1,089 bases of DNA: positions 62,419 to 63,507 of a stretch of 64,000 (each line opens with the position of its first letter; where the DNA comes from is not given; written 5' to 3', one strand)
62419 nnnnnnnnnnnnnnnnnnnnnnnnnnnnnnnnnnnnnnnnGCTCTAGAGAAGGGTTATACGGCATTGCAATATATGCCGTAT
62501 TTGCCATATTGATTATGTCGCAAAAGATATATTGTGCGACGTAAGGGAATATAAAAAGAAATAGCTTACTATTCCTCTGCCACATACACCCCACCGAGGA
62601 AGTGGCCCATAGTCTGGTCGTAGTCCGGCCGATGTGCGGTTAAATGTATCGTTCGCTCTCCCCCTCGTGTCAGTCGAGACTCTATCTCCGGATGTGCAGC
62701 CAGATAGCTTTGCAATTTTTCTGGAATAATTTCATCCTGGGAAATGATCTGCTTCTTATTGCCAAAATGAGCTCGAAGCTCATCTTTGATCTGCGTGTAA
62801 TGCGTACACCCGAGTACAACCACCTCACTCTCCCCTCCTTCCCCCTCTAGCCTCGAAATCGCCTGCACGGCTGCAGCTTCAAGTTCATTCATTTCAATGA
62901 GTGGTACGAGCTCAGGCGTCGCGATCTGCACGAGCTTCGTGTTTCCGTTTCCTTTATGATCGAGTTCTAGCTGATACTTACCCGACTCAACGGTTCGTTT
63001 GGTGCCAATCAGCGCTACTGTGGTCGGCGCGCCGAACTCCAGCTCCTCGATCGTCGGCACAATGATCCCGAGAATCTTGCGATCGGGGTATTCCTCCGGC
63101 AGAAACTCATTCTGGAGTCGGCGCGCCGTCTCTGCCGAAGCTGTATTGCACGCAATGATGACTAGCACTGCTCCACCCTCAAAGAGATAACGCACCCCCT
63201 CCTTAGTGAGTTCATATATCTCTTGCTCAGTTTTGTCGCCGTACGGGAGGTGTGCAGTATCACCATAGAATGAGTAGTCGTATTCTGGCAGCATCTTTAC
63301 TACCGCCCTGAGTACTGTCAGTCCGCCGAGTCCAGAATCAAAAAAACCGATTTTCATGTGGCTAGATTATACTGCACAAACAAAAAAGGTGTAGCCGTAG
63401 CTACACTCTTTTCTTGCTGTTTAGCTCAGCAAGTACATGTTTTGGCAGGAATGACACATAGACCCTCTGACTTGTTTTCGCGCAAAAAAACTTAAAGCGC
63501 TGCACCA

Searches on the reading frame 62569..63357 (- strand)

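Call 91: search_protein_families(library=pfam, proteins=[window:62569-63357:-], max_evalue=0.001)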
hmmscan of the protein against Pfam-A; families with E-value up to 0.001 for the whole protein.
window:62569-63357:- (262 aa): 1 family
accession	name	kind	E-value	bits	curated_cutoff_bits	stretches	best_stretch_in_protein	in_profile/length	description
PF01177.27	Asp_Glu_race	-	1.7e-11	44.8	31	1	53-201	58-197/211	Asp/Glu/Hydantoin racemase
